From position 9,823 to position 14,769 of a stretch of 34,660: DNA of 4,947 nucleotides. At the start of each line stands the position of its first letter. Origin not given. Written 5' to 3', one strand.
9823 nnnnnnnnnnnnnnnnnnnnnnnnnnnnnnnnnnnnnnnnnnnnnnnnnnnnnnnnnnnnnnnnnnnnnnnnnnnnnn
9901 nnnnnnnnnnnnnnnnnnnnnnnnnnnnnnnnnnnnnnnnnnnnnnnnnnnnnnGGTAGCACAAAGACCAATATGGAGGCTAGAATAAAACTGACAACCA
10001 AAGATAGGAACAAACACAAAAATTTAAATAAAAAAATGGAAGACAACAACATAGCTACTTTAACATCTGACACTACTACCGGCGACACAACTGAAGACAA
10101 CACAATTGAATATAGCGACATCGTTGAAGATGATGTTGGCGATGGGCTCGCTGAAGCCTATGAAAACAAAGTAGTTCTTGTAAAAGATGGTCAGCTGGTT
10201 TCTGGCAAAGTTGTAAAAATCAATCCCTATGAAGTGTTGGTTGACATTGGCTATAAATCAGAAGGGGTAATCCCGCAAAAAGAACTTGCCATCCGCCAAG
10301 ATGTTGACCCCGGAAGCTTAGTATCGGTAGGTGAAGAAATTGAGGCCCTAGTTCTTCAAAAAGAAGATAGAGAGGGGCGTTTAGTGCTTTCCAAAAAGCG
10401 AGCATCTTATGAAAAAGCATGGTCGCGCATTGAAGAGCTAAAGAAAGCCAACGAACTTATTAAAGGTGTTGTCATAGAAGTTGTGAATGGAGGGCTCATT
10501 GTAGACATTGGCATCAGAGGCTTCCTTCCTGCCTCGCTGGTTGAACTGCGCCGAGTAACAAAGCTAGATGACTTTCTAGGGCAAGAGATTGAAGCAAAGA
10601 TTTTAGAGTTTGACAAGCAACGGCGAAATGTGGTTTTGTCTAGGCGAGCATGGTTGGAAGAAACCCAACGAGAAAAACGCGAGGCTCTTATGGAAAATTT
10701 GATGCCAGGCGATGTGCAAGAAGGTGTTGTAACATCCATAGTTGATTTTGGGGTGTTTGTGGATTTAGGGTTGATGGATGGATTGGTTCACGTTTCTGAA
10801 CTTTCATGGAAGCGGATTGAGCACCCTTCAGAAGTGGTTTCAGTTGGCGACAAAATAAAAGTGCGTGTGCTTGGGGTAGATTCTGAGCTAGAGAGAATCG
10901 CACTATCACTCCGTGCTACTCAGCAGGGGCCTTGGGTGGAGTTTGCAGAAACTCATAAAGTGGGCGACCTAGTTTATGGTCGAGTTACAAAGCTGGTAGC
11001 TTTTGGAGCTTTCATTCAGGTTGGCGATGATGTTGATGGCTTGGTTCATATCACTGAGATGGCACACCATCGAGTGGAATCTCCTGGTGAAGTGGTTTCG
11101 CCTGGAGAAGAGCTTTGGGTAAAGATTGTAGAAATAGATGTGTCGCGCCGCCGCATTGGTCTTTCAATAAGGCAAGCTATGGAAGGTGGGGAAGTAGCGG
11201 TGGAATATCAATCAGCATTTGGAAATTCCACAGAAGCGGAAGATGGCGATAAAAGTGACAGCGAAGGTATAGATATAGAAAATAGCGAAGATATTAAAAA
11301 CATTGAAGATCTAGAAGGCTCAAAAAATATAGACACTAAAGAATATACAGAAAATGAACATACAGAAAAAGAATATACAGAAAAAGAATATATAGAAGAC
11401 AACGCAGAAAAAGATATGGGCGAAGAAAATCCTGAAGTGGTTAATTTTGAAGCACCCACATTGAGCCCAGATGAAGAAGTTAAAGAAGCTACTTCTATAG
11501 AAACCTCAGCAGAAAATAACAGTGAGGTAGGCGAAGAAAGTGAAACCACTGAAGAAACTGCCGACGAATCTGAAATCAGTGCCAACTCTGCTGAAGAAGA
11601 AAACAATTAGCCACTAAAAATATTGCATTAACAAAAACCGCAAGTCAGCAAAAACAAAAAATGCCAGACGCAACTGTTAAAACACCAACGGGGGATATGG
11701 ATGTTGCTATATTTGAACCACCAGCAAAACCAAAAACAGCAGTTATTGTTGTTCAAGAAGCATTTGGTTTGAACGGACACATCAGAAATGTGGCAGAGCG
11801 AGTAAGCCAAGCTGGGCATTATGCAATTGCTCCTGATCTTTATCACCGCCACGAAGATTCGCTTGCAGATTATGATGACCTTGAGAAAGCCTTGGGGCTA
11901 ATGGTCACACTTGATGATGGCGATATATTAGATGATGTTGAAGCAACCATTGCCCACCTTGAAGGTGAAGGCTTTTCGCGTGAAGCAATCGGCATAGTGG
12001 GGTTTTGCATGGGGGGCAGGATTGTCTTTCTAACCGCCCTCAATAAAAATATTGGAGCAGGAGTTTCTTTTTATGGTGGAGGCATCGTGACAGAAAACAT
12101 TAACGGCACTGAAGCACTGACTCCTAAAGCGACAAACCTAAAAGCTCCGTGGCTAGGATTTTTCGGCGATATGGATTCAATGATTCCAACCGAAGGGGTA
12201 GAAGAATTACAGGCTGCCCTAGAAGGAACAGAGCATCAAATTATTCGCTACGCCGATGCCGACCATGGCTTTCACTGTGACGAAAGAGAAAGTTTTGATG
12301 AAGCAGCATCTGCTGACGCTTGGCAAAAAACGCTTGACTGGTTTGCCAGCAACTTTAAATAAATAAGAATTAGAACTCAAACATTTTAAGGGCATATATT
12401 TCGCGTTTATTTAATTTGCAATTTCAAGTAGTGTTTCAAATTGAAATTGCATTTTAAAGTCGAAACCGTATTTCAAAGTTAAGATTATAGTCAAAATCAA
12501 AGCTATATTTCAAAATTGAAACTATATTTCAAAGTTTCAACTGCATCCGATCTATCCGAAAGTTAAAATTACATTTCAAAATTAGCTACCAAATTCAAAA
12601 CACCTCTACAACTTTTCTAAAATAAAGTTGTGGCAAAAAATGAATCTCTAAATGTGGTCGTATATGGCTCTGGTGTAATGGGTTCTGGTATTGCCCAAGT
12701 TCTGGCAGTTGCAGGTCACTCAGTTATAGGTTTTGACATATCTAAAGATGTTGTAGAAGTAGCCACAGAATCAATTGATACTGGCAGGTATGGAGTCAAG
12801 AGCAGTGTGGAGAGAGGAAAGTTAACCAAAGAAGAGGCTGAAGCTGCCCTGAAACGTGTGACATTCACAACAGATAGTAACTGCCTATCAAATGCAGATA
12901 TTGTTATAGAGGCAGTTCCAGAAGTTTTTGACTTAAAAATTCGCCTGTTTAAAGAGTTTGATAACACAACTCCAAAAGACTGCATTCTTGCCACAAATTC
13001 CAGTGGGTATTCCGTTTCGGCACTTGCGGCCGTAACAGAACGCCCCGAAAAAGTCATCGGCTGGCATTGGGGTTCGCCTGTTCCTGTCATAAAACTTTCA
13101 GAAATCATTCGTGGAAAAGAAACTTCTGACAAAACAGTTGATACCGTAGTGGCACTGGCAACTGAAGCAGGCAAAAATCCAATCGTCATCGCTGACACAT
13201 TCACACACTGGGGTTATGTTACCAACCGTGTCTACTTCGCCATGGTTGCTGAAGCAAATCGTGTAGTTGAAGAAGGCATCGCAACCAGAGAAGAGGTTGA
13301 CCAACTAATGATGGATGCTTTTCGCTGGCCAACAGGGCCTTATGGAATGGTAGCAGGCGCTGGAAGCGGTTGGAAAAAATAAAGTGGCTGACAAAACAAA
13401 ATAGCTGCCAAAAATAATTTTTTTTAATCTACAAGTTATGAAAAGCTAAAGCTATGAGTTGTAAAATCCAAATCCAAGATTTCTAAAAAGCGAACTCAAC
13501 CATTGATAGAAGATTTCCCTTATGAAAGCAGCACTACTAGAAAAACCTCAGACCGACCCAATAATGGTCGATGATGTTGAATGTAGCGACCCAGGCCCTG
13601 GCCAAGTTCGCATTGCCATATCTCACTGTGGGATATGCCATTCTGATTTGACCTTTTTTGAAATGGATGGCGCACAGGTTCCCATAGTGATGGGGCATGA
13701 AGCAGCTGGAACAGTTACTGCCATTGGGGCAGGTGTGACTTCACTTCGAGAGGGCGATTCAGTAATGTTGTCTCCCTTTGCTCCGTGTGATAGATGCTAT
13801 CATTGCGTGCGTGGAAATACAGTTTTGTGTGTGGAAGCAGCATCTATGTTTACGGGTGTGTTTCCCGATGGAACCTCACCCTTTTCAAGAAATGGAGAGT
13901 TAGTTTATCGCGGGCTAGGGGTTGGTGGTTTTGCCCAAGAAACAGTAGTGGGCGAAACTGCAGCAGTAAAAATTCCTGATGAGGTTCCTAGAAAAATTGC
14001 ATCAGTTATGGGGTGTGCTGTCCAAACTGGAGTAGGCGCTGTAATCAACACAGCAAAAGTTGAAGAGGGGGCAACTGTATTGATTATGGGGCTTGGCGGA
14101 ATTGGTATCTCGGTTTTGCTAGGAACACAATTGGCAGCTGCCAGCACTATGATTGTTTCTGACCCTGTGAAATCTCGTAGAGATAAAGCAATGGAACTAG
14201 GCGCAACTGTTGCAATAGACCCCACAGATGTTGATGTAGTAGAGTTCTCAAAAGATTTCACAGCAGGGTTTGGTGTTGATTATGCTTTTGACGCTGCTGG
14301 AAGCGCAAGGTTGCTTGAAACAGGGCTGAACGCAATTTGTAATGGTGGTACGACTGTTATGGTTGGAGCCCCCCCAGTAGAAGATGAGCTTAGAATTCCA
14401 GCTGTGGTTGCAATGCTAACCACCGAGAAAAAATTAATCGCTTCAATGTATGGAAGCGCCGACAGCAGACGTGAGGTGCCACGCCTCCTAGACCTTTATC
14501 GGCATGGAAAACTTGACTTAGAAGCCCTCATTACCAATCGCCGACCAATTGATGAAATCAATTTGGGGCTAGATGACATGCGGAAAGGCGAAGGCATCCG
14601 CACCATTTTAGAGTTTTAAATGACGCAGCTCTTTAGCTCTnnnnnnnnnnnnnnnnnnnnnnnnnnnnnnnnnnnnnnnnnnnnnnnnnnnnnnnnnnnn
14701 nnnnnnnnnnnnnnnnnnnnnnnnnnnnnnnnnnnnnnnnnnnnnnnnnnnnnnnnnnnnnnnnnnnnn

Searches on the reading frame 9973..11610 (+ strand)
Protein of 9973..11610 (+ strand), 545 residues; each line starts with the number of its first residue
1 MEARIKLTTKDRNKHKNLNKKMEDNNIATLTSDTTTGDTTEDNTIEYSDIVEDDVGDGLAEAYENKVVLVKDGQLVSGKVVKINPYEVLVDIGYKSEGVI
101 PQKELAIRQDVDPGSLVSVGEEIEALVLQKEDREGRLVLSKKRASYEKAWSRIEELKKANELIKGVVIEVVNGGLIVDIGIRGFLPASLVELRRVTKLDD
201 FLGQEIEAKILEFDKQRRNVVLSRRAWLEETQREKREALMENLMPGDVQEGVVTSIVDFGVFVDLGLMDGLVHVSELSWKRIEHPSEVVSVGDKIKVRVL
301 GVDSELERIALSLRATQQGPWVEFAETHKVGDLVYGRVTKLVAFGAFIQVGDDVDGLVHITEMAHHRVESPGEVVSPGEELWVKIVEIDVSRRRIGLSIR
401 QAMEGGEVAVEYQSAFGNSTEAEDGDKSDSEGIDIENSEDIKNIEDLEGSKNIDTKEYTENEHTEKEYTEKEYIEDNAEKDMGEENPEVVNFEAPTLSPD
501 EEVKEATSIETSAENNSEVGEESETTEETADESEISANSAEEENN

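Call 56: search_protein_families(library=pfam, proteins=[window:9973-11610:+], max_evalue=0.00001)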
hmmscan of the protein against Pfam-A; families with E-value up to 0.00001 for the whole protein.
window:9973-11610:+ (545 aa): 2 families
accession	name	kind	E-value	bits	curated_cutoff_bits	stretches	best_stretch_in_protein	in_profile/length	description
PF00575.29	S1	-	8.5e-72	238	22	4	244-314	3-74/74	S1 RNA binding domain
PF23459.1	S1_RRP5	-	5.8e-17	62.5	27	0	244-313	2-72/72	RRP5 S1 domain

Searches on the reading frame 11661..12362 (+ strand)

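Call 56: search_protein_families(library=pfam, proteins=[window:11661-12362:+], max_evalue=0.00001)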
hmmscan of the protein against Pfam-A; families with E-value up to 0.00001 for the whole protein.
window:11661-12362:+ (233 aa): 2 families
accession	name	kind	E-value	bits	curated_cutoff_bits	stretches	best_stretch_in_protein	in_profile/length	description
PF01738.24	DLH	-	8.9e-50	169.7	21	1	14-230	2-215/217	Dienelactone hydrolase family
PF12146.15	Hydrolase_4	-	9e-07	28.9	27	0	142-207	172-237/239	Serine aminopeptidase, S33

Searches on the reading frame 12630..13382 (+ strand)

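Call 56: search_protein_families(library=pfam, proteins=[window:12630-13382:+], max_evalue=0.00001)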
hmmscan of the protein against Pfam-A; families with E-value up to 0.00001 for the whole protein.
window:12630-13382:+ (250 aa): 2 families
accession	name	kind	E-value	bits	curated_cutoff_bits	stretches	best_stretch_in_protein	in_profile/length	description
PF02737.24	3HCDH_N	-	2.6e-56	190.8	22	1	8-189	1-179/180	3-hydroxyacyl-CoA dehydrogenase, NAD binding domain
PF00725.27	3HCDH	-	9.2e-13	49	22.1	1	195-246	1-52/97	3-hydroxyacyl-CoA dehydrogenase, C-terminal domain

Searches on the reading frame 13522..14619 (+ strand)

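Call 16: search_protein_families(library=pfam, proteins=[window:13522-14619:+], max_evalue=0.00001)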
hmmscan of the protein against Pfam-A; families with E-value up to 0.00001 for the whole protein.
window:13522-14619:+ (365 aa): 3 families
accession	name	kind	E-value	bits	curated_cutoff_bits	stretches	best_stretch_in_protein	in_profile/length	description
PF08240.17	ADH_N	-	3.8e-23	82.2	23.5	1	25-153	1-104/104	Alcohol dehydrogenase GroES-like domain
PF00107.32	ADH_zinc_N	-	6.5e-20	71.8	31.8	1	193-325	1-126/129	Zinc-binding dehydrogenase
PF13602.12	ADH_zinc_N_2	-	1.7e-06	29.4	27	1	226-332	1-104/134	Zinc-binding dehydrogenase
